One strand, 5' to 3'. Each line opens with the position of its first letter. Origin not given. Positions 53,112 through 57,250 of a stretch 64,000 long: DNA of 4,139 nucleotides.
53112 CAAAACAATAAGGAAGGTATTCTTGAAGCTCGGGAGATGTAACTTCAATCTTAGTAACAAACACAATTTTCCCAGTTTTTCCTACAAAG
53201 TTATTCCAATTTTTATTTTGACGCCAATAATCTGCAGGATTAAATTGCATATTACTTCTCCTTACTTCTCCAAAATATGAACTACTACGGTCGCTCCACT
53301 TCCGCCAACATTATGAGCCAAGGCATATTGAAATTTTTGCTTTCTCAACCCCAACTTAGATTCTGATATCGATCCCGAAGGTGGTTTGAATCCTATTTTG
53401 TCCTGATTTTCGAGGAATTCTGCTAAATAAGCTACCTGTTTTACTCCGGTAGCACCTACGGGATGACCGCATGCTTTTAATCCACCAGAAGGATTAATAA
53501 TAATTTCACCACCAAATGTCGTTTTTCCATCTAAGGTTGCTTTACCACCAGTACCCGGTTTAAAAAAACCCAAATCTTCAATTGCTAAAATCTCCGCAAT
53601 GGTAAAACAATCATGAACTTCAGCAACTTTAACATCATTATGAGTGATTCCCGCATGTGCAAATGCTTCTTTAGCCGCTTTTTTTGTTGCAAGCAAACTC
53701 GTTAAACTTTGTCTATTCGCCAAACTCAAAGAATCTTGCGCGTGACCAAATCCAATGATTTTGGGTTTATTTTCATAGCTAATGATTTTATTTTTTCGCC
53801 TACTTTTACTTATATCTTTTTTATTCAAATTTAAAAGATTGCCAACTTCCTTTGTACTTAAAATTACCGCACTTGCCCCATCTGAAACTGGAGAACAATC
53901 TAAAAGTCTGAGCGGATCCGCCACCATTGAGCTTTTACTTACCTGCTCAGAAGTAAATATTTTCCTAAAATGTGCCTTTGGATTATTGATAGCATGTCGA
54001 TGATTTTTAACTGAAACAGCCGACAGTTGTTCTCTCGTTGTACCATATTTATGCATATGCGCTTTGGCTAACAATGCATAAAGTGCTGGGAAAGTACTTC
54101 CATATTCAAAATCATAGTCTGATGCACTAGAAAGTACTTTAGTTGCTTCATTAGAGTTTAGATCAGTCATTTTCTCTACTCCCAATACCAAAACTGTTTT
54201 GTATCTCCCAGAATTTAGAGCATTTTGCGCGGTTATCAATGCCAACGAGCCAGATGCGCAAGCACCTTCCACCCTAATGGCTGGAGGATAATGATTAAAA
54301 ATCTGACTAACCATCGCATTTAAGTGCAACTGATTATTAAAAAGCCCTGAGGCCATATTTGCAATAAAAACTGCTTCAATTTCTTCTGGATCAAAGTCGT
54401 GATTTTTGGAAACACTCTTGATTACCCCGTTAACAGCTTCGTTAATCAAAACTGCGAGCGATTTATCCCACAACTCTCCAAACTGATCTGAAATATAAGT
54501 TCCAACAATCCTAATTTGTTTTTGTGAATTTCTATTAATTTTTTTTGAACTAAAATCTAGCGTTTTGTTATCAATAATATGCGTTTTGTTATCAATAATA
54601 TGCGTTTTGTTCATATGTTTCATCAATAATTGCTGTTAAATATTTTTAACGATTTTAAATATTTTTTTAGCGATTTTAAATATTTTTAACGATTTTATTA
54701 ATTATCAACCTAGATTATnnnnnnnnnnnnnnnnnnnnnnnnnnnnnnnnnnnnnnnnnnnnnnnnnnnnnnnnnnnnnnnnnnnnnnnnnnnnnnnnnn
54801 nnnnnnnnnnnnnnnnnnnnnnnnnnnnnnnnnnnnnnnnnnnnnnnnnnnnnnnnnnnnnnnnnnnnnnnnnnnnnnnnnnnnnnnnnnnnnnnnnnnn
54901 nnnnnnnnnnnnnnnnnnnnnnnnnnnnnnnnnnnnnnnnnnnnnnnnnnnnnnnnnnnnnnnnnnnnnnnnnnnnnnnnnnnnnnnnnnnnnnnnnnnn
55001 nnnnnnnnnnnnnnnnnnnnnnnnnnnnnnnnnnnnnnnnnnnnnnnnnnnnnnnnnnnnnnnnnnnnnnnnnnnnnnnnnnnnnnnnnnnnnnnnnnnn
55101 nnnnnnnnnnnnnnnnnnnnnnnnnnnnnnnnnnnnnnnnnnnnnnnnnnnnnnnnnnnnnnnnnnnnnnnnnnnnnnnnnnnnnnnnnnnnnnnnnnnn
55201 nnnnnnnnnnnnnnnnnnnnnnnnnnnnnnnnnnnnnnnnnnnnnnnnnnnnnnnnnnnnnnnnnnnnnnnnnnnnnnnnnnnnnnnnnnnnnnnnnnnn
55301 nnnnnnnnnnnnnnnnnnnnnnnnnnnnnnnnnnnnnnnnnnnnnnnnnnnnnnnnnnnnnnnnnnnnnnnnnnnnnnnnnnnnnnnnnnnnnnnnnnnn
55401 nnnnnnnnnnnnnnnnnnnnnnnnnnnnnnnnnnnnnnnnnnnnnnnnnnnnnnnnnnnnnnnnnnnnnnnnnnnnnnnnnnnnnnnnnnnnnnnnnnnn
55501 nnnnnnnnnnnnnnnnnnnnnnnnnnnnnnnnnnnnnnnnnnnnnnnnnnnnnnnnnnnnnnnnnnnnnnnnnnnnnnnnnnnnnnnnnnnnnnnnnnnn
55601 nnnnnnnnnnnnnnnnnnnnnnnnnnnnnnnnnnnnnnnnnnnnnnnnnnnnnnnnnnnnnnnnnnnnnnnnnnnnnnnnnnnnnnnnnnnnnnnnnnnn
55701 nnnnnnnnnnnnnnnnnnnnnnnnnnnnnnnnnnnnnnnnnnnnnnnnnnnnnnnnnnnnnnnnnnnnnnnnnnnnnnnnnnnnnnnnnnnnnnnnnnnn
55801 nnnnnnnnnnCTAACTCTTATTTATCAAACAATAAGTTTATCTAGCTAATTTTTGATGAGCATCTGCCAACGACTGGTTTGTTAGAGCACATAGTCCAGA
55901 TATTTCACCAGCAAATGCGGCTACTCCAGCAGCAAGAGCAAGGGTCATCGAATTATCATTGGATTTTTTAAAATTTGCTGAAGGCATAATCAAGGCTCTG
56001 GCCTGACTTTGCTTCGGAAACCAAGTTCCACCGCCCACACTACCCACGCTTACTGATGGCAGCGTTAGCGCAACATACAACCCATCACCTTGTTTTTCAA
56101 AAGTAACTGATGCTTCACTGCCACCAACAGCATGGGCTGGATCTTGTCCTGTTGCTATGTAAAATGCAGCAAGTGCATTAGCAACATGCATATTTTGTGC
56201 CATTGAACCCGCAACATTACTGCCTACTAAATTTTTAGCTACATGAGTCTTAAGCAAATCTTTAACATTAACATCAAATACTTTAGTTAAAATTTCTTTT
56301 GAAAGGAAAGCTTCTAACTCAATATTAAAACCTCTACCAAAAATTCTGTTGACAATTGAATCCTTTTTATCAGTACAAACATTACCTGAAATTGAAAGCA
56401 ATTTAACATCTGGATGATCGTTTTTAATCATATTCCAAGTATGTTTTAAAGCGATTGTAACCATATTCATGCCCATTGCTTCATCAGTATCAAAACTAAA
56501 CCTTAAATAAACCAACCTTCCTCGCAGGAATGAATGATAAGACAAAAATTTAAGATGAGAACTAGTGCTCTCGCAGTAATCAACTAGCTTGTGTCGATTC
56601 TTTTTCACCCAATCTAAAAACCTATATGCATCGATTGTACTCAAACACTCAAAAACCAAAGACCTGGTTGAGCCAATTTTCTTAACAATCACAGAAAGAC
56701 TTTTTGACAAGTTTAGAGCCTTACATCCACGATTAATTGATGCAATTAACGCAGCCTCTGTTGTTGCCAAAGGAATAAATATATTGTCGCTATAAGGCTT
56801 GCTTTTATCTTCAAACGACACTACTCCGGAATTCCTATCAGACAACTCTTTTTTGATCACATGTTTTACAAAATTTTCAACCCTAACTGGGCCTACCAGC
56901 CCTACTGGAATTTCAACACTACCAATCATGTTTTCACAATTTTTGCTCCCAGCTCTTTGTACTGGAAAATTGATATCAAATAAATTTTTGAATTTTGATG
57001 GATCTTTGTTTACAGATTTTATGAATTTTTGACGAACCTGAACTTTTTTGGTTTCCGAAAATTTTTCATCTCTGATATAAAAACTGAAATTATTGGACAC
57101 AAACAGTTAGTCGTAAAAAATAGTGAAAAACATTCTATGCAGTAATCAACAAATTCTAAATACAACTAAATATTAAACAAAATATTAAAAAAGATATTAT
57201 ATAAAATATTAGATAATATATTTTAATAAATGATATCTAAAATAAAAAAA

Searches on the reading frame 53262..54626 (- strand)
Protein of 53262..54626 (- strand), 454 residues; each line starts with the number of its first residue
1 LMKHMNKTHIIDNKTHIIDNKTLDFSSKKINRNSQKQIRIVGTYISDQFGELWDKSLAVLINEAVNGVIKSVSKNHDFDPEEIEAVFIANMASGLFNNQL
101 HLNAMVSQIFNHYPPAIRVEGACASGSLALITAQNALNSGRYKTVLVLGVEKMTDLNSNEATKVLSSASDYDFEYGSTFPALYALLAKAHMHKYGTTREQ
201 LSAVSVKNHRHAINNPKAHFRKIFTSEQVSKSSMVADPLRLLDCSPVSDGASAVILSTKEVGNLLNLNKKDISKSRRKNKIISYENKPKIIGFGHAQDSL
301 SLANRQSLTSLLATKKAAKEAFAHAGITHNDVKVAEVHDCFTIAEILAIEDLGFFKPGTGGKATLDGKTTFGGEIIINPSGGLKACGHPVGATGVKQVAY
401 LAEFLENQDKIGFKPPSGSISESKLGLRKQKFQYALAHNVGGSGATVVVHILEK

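Call 70: search_protein_families(library=pfam, proteins=[window:53262-54626:-], max_evalue=0.001)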
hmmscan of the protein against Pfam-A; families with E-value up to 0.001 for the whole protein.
window:53262-54626:- (454 aa): 5 families
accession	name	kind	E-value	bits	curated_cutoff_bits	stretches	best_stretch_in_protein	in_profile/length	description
PF22691.2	Thiolase_C_1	-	1.8e-31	109.2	28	1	294-399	1-104/144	Thiolase C-terminal domain-like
PF00108.29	Thiolase_N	-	1.4e-24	87.4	26.4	1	48-259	14-259/260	Thiolase, N-terminal domain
PF02803.24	Thiolase_C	-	5.7e-12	45.8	27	1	313-410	23-102/123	Thiolase, C-terminal domain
PF08545.16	ACP_syn_III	-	9.9e-09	35.4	24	1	120-156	4-41/80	3-Oxoacyl-[acyl-carrier-protein (ACP)] synthase III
PF00109.32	ketoacyl-synt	-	1e-07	32.3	20.8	1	101-157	152-208/252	Beta-ketoacyl synthase, N-terminal domain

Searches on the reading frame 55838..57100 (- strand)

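Call 70: search_protein_families(library=pfam, proteins=[window:55838-57100:-], max_evalue=0.001)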
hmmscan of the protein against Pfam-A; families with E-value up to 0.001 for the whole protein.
window:55838-57100:- (420 aa): 1 family
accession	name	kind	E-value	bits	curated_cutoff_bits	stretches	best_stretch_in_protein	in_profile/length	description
PF00368.23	HMG-CoA_red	-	3.4e-91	306.5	27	1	20-420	2-368/368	Hydroxymethylglutaryl-coenzyme A reductase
